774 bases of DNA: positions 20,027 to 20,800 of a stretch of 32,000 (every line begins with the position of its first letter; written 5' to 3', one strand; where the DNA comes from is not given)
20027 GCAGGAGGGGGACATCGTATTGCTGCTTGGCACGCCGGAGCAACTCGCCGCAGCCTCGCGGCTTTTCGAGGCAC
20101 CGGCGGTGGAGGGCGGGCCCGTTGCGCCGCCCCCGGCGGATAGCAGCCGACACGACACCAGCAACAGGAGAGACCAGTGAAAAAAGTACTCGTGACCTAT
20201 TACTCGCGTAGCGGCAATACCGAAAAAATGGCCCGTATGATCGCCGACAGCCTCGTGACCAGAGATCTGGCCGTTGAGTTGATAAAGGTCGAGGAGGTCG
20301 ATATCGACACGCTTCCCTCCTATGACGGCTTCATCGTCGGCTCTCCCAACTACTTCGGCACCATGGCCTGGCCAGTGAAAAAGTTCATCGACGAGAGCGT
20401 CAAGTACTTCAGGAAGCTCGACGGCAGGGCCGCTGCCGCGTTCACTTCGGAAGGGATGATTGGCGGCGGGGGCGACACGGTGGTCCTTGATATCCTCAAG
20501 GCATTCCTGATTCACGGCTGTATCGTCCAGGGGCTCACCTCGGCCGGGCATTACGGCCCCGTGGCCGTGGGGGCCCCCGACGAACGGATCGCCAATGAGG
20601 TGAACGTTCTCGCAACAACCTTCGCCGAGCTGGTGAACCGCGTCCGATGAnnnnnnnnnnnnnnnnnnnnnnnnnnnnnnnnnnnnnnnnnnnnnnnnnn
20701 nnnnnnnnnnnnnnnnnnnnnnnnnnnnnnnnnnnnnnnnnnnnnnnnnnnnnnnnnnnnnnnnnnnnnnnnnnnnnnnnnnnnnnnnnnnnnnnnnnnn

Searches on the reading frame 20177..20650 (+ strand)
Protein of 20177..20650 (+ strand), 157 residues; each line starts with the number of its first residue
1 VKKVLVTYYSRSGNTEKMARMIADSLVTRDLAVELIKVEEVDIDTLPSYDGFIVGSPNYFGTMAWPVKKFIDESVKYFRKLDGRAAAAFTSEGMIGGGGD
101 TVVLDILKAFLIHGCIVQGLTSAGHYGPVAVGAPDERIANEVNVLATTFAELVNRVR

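Call 5: search_protein_families(library=pfam, proteins=[window:20177-20650:+], max_evalue=0.01)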
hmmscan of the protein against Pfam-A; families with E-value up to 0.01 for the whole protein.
window:20177-20650:+ (157 aa): 4 families
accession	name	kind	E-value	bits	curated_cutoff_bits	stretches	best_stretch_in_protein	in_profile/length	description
PF00258.30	Flavodoxin_1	-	6.9e-10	39.7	25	1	6-88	1-91/143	Flavodoxin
PF03358.20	FMN_red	-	4.7e-09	36.4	24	1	47-118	69-140/152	NADPH-dependent FMN reductase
PF12724.12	Flavodoxin_5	-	3.1e-08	34.5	27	1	5-90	1-82/145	Flavodoxin domain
PF12641.12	Flavodoxin_3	-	0.00035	20.9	27.5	1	5-56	1-48/160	Flavodoxin domain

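Call 6: search_protein_families(library=ncbifam, proteins=[window:20177-20650:+], max_evalue=0.01)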
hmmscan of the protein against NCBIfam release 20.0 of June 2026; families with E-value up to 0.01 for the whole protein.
window:20177-20650:+ (157 aa): 19 families
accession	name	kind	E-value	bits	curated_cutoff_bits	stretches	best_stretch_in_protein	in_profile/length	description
NF002999.0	PRK03767.1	equivalog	3.9e-16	59.5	141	2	41-122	62-145/200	NAD(P)H:quinone oxidoreductase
NF005216.0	PRK06703.1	subfamily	2e-14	53.9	127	1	1-91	1-90/151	flavodoxin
TIGR01753.1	flav_short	equivalog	1.8e-12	48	123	1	4-93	1-90/140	flavodoxin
TIGR01755.1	flav_wrbA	equivalog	7.3e-12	45.7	132.5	1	43-123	63-145/197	NAD(P)H:quinone oxidoreductase type IV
NF004049.0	PRK05568.1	equivalog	3e-09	37.3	206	1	1-59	1-59/142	flavodoxin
NF005246.0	PRK06756.1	subfamily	2.4e-07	30.8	130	1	1-90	1-90/148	flavodoxin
NF008316.0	PRK11104.1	equivalog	3.3e-07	30.3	142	1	3-80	2-79/177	menaquinone-dependent protoporphyrinogen IX dehydrogenase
NF004050.0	PRK05569.1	subfamily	5.9e-07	29.9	136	1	1-58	1-58/141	flavodoxin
NF006739.0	PRK09267.1-5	subfamily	3.4e-06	26.9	175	1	1-60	1-58/168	flavodoxin FldA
NF038196.1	ferrodoxin_EFR1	subfamily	2.2e-05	24.6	75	1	7-97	2-86/242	EFR1 family ferrodoxin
NF006747.0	PRK09271.1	equivalog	4.7e-05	23.2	104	1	3-79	2-83/160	flavodoxin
NF006736.0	PRK09267.1-2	equivalog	6.9e-05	22.6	202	1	1-65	1-61/161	flavodoxin FldA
TIGR01752.1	flav_long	equivalog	8.7e-05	22.1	146.75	1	4-59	2-55/167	flavodoxin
TIGR01754.1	flav_RNR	hypoth_equivalog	0.00021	21.2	163.8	1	3-73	2-76/140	putative ribonucleotide reductase-associated flavodoxin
NF006738.0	PRK09267.1-4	equivalog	0.00027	20.6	172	1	3-59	2-56/171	flavodoxin FldA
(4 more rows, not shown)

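Call 8: find_homologous_proteins(query=window:20177-20647:+, max_evalue=0.00001)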
Query window:20177-20647:+ (157 aa): 596 proteins with E <= 0.00001 among 679 candidates; the best 120 are listed.
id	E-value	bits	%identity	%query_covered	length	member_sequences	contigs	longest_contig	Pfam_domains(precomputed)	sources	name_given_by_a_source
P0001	5.4e-97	339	99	100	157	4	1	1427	PF12724.13,PF03358.21,PF12641.13,PF00258.31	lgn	-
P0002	3.9e-96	337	99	100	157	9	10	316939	PF12724.13,PF03358.21,PF12641.13,PF00258.31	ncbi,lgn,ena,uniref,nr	ncbi:flavodoxin family protein [Geobacter sulfurreducens]|uniref:flavodoxin family protein n=1 Tax=G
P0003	3.3e-88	311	91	99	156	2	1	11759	PF12724.13,PF03358.21,PF12641.13,PF00258.31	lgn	-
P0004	1.4e-86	306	90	99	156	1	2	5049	PF12724.13,PF03358.21,PF12641.13,PF00258.31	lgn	-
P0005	4.1e-86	304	88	99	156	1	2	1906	PF12724.13,PF03358.21,PF12641.13,PF00258.31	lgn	-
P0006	5.7e-86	304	89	99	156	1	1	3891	PF12724.13,PF03358.21,PF12641.13,PF00258.31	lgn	-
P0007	1.2e-85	303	87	99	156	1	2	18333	PF12724.13,PF03358.21,PF12641.13,PF00258.31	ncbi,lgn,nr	ncbi:MAG: flavodoxin family protein [Desulfuromonadales bacterium]|nr:MAG: flavodoxin family protein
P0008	1.5e-85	302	89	99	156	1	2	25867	PF12724.13,PF03358.21,PF12641.13,PF00258.31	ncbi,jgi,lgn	-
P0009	1.5e-85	302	88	99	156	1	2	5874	PF12724.13,PF03358.21,PF12641.13,PF00258.31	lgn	-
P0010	1.6e-85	302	90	99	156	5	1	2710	PF12724.13,PF03358.21,PF12641.13,PF00258.31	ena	-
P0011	1.6e-85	302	88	99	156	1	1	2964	PF12724.13,PF03358.21,PF12641.13,PF00258.31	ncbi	-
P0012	2.0e-85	302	88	99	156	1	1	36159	PF12724.13,PF03358.21,PF12641.13,PF00258.31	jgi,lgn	-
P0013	3.0e-85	301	87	99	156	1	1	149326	PF12724.13,PF03358.21,PF12641.13,PF00258.31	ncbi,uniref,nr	ncbi:flavodoxin family protein [Geobacter grbiciae]|uniref:flavodoxin family protein n=1 Tax=Geobact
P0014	4.0e-85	301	88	99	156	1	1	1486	PF12724.13,PF03358.21,PF12641.13,PF00258.31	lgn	-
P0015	4.1e-85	301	87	99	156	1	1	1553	PF12724.13,PF03358.21,PF12641.13,PF00258.31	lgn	-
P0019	2.0e-84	299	87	99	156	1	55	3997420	PF12724.13,PF03358.21,PF12641.13,PF00258.31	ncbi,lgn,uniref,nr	ncbi:flavodoxin/nitric oxide synthase [Geobacter metallireducens RCH3]|uniref:Flavodoxin, putative n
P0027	7.3e-83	294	86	99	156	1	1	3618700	PF12724.13,PF03358.21,PF12641.13,PF00258.31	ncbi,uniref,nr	ncbi:flavodoxin family protein [Geobacter pickeringii]|uniref:Flavodoxin n=1 Tax=Geobacter pickering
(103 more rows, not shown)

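Call 10: find_related_loci(query=A1, collection=genome_contigs, flank=10000)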
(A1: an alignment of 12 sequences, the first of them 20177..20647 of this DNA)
Query A1 (157 aa) in genome_contigs; peptide patterns used: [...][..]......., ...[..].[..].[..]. (x = any residue, [..] = any of these).
130 stretches matched a pattern; 72 encode a relative of the query (tblastn E <= 1e-3); 72 distinct loci.
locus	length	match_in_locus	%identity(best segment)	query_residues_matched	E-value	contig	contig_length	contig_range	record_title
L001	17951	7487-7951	90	1-155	3e-92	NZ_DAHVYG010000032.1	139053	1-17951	MAG: Geobacter sp. isolate clean785 k141_1545558, whole genome shotgun sequence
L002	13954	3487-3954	87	1-156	9e-92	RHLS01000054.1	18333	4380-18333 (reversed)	MAG: Desulfuromonadales bacterium isolate GT-UBC1 NODE_90_length_18387_cov_47.9978_ID_407762, whole genome shotgun seque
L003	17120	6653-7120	88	1-156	3e-91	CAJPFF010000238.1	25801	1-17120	Geobacteraceae bacterium isolate GEOBC genome assembly, contig: CONTIG_238, whole genome shotgun sequence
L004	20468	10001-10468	87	1-156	8e-91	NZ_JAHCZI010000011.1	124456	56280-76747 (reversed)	Geobacter hydrogenophilus strain DSM 13691 NODE_11_length_124456_cov_234.020036, whole genome shotgun sequence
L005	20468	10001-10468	85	1-156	1e-86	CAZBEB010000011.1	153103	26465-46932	MAG TPA_asm: uncultured Geobacter sp. isolate binchicken_co269_196 genome assembly, contig: NODE_104_length_153103_cov_7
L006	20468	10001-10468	79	1-156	4e-81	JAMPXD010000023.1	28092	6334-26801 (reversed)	MAG: Geobacteraceae bacterium isolate R2F_R2FSRR_metabat.21 R2F_C831, whole genome shotgun sequence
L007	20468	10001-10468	75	1-156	8e-81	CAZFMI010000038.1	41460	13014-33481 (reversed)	MAG TPA_asm: uncultured Geomonas sp. isolate binchicken_co220_123 genome assembly, contig: NODE_493_length_41460_cov_20.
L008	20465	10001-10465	74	1-155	9e-81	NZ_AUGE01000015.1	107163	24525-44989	Citrifermentans bremense R1 K419DRAFT_scaffold00013.13_C, whole genome shotgun sequence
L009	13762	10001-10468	72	1-156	6e-81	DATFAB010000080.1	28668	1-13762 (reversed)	MAG TPA_asm: Geomonas sp. isolate SMAG_U8490 k141_102938, whole genome shotgun sequence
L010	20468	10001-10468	76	1-156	5e-79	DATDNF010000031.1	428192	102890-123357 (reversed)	MAG TPA_asm: Geobacteraceae bacterium isolate SMAG_U430 k141_1259882, whole genome shotgun sequence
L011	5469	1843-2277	79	1-145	5e-78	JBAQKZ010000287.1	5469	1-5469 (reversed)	MAG: Geobacteraceae bacterium isolate MFD12071_ilm_asm_bin1 k127_17668, whole genome shotgun sequence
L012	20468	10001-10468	71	1-156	1e-76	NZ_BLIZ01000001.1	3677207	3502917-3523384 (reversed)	Geobacter sp. AOG1 scaffold1, whole genome shotgun sequence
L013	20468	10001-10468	69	1-156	2e-75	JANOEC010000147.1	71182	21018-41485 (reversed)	MAG: Geobacteraceae bacterium isolate SOY_65_metabat_437 SOY_65_k141_563237, whole genome shotgun sequence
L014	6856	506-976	66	1-157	1e-73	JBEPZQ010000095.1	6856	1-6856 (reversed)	MAG: Thermodesulfovibrio sp. isolate 03V1_S199.rosella_refined.019 NODE_6757_length_6856_cov_1.182345, whole genome shot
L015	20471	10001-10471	72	1-157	1e-71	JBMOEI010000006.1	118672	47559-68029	MAG: Desulfuromonadaceae bacterium isolate Deming_bin.100 contig165, whole genome shotgun sequence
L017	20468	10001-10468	66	1-156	3e-71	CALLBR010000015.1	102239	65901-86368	MAG: uncultured bacterium isolate L1_Bin_Bin_28_sub_1 genome assembly, contig: c_000002040245, whole genome shotgun sequ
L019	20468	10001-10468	65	1-156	6e-71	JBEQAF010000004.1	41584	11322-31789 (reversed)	MAG: bacterium isolate 03V1_S199.semibin_refined.073 NODE_671_length_41584_cov_1.536049, whole genome shotgun sequence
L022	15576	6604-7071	65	1-156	5e-70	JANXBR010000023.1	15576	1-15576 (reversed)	MAG: Thermodesulfovibrio sp. isolate SKYB4 NODE_23_length_15576_cov_4.230337, whole genome shotgun sequence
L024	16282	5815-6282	64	1-156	4e-70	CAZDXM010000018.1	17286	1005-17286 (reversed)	MAG TPA_asm: uncultured Thermodesulfovibrio sp. isolate SRP231805_co4_16 genome assembly, contig: k141_58326, whole geno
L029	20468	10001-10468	63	1-156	4e-68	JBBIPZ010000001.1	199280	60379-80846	MAG: Deltaproteobacteria bacterium isolate SIS170217_bin_314 NODE_65_length_199280_cov_24.109088, whole genome shotgun s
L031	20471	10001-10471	64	1-157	4e-66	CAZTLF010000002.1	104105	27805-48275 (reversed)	MAG TPA_asm: uncultured Thermodesulfovibrio sp. isolate binchicken_co40_84 genome assembly, contig: NODE_234_length_1041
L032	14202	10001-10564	54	1-155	5e-65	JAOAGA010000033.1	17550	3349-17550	MAG: Proteobacteria bacterium isolate SKW305 NODE_33_length_17550_cov_17.945058, whole genome shotgun sequence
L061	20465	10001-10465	38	3-157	1e-33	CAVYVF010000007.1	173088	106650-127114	MAG: Candidatus Bathyarchaeota archaeon isolate MFD03899.bin.2.91 genome assembly, contig: contig_38432, whole genome sh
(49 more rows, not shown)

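Call 17: find_encoding_contigs(protein=P0019, flank=8000, max_places=2)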
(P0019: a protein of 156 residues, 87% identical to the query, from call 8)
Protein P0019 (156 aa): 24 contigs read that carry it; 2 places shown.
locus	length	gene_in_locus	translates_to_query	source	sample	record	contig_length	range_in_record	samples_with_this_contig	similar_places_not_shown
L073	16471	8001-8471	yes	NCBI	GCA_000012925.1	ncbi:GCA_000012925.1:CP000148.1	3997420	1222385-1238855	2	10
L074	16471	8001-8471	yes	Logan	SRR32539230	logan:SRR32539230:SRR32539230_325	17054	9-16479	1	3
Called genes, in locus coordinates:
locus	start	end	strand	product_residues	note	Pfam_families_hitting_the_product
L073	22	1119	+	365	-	PF05222:AlaDh_PNT_N, PF01262:AlaDh_PNT_C, PF01488:Shikimate_DH (weak), PF02826:2-Hacid_dh_C (weak)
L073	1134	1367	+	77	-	-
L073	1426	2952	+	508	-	-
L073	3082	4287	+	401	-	PF23459:S1_RRP5 (faint), PF00575:S1, PF21710:Spt6_S1 (faint), PF00575:S1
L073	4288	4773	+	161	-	PF03449:GreA_GreB_N, PF01272:GreA_GreB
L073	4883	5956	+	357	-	PF00483:NTP_transferase, PF12804:NTP_transf_3, PF22640:ManC_GMP_beta-helix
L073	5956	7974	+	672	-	PF00999:Na_H_Exchanger, PF02254:TrkA_N, PF02080:TrkA_C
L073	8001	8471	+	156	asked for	PF03358:FMN_red (weak), PF12641:Flavodoxin_3 (weak), PF12724:Flavodoxin_5, PF00258:Flavodoxin_1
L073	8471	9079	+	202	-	PF01966:HD (weak)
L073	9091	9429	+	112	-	PF11006:DUF2845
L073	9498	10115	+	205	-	PF01257:2Fe-2S_thioredx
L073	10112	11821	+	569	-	PF01257:2Fe-2S_thioredx, PF01512:Complex1_51K, PF10589:NADH_4Fe-4S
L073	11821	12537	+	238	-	PF13510:Fer2_4, PF10588:NADH-G_4Fe-4S_3, PF14697:Fer4_21 (weak), PF22117:Fer4_Nqo3, PF12838:Fer4_7 (weak), PF13183:Fer4_8 (weak), PF13187:Fer4_9 (weak), PF13237:Fer4_10 (weak), +5 more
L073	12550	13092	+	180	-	PF01058:Oxidored_q6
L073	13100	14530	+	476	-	PF27537:HoxH, PF00374:NiFeSe_Hases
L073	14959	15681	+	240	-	-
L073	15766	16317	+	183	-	PF20329:DUF6624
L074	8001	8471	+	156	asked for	PF03358:FMN_red (weak), PF12641:Flavodoxin_3 (weak), PF12724:Flavodoxin_5, PF00258:Flavodoxin_1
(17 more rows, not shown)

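Call 18: find_encoding_contigs(protein=P0027, flank=8000, max_places=2)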
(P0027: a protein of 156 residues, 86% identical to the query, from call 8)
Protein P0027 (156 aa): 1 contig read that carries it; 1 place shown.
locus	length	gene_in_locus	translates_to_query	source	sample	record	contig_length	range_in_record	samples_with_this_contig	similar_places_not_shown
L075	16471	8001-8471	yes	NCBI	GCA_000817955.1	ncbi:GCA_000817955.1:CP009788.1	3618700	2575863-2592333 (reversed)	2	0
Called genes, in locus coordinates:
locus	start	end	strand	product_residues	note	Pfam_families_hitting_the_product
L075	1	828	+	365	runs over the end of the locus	PF05222:AlaDh_PNT_N, PF01262:AlaDh_PNT_C, PF01488:Shikimate_DH (weak), PF02826:2-Hacid_dh_C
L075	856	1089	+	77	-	-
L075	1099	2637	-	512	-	PF19568:Spore_III_AA, PF13604:AAA_30 (faint), PF13238:AAA_18 (faint), PF25516:PTPase, PF01424:R3H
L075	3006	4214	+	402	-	PF13509:S1_2 (faint), PF00575:S1, PF21710:Spt6_S1 (faint), PF00575:S1, PF23459:S1_RRP5 (weak)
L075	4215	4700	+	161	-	PF03449:GreA_GreB_N, PF01272:GreA_GreB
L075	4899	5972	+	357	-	PF00483:NTP_transferase, PF12804:NTP_transf_3, PF22640:ManC_GMP_beta-helix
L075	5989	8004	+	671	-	PF00999:Na_H_Exchanger, PF02254:TrkA_N, PF02080:TrkA_C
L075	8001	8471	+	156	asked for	PF12641:Flavodoxin_3 (weak), PF12724:Flavodoxin_5, PF00258:Flavodoxin_1, PF03358:FMN_red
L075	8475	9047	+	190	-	PF01966:HD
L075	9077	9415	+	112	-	PF11006:DUF2845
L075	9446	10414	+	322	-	-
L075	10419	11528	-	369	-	PF13500:AAA_26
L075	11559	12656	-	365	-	PF00561:Abhydrolase_1, PF12697:Abhydrolase_6 (faint)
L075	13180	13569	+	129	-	PF06103:DUF948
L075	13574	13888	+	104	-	PF12732:YtxH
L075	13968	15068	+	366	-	PF03631:Virul_fac_BrkB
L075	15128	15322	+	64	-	-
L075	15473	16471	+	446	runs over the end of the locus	PF00905:Transpeptidase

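Call 41: search_solved_structures(query=window:20177-20647:+, max_evalue=0.001)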
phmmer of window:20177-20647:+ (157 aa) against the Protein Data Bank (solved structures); distinct sequences matched with E-value up to 0.001: 24.
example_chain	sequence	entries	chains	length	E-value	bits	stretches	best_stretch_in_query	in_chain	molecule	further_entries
2ark_A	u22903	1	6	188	6.9e-20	74.5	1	1-137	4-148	Flavodoxin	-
2a5l_A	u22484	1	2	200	4.6e-13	52.4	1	43-121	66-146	Trp repressor binding protein WrbA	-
1zwk_A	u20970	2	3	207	5.3e-13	52.2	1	43-121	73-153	Trp repressor binding protein WrbA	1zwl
5wid_A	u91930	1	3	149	2.3e-11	46.9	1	3-97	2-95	Flavodoxin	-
2r96_A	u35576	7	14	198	3.9e-09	39.7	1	1-118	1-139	Flavoprotein WrbA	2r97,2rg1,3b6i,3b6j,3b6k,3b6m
3zho_A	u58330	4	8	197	1e-08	38.3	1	45-118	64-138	FLAVOPROTEIN WRBA | NAD(P)H dehydrogenase (quinone)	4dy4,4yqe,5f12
7q6n_A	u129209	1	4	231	9.5e-08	35.2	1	45-118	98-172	NAD(P)H dehydrogenase (quinone)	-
7q6m_A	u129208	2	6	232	1.2e-07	34.9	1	46-117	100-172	NAD(P)H dehydrogenase (quinone)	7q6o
2mwm_A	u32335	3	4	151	1.4e-07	34.6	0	23-93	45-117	Putative trp repressor binding protein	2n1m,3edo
6gaq_A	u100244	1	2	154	1.5e-07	34.6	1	2-89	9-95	Flavodoxin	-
4la4_A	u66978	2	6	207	1.8e-07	34.3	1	45-120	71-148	NAD(P)H dehydrogenase (quinone)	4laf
2zki_A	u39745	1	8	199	2.9e-07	33.6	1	37-116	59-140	199aa long hypothetical Trp repressor binding protein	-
2fox_A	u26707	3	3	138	3.7e-07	33.2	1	6-117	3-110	FLAVODOXIN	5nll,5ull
2fax_A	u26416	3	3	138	3.7e-07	33.2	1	6-117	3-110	FLAVODOXIN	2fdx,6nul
1fln_A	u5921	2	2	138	3.7e-07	33.2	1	6-117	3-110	FLAVODOXIN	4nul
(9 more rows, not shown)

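Call 44: list_cluster_members(proteins=[P0002, P0121, P0241])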
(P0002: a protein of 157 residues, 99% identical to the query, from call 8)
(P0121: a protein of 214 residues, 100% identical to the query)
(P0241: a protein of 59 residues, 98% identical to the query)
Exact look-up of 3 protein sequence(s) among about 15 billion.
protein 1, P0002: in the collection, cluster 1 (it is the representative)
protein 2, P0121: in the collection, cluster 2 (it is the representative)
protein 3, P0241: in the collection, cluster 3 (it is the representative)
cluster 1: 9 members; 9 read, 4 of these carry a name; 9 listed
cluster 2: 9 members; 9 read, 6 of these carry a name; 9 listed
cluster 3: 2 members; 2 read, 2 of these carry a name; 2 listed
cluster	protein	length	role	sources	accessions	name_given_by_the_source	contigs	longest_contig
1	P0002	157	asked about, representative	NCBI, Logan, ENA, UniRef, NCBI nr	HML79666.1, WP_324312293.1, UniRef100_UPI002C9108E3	flavodoxin family protein [Geobacter sulfurreducens] | flavodoxin family protein n=1 Tax=Geobacter sulfurreducens TaxID=35554 RepID=UPI002C9108E3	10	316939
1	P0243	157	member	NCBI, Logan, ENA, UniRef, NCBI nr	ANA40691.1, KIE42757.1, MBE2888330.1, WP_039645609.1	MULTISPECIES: flavodoxin family protein [Geobacter] | Flavodoxin n=2 Tax=Geobacter TaxID=28231 RepID=A0A0C1QPZ3_9BACT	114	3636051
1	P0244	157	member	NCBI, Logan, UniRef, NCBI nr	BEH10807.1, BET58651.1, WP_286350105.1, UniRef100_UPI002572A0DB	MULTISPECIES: flavodoxin family protein [Geobacter] | flavodoxin family protein n=1 Tax=Geobacter TaxID=28231 RepID=UPI002572A0DB | flavodoxin family protein [Geobacter sulfurreducens]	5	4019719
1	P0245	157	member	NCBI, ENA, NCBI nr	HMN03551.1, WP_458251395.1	MAG TPA: flavodoxin family protein [Geobacter anodireducens] | flavodoxin family protein [Geobacter anodireducens]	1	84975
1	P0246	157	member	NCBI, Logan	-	-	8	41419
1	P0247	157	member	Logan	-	-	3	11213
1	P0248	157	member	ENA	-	-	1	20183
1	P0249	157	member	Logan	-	-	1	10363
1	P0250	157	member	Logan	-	-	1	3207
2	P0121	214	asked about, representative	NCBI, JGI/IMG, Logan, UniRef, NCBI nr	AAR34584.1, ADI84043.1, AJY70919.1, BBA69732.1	trimeric intracellular cation channel family protein [Geobacter sulfurreducens] | uncharacterized membrane protein YeiH | Membrane protein, UPF0126 and UPF0126 domain-containing n=1 Tax=Geobacter sulfurreducens ...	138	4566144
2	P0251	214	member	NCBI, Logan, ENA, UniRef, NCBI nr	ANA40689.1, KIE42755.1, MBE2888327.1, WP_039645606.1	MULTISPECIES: trimeric intracellular cation channel family protein [Geobacter] | Membrane protein n=2 Tax=Geobacter TaxID=28231 RepID=A0A0C1U4S9_9BACT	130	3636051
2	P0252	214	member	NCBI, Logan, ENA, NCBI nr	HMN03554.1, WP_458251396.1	MAG TPA: trimeric intracellular cation channel family protein [Geobacter anodireducens] | trimeric intracellular cation channel family protein [Geobacter anodireducens]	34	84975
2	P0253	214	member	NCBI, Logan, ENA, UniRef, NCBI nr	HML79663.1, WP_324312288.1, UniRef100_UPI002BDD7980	trimeric intracellular cation channel family protein [Geobacter sulfurreducens] | trimeric intracellular cation channel family protein n=1 Tax=Geobacter sulfurreducens ...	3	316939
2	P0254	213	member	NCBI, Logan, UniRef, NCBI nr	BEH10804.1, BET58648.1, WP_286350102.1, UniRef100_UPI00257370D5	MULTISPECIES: trimeric intracellular cation channel family protein [Geobacter] | trimeric intracellular cation channel family protein n=1 Tax=Geobacter TaxID=28231 ... | trimeric intracellular cation channel family protein [Geobacter sulfurreducens]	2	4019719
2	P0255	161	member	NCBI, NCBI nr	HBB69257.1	MAG TPA: trimeric intracellular cation channel family protein, partial [Geobacter ... | trimeric intracellular cation channel family protein [Geobacter sulfurreducens]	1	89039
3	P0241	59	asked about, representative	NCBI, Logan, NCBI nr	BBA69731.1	hypothetical protein YM18_1189 [Geobacter sulfurreducens]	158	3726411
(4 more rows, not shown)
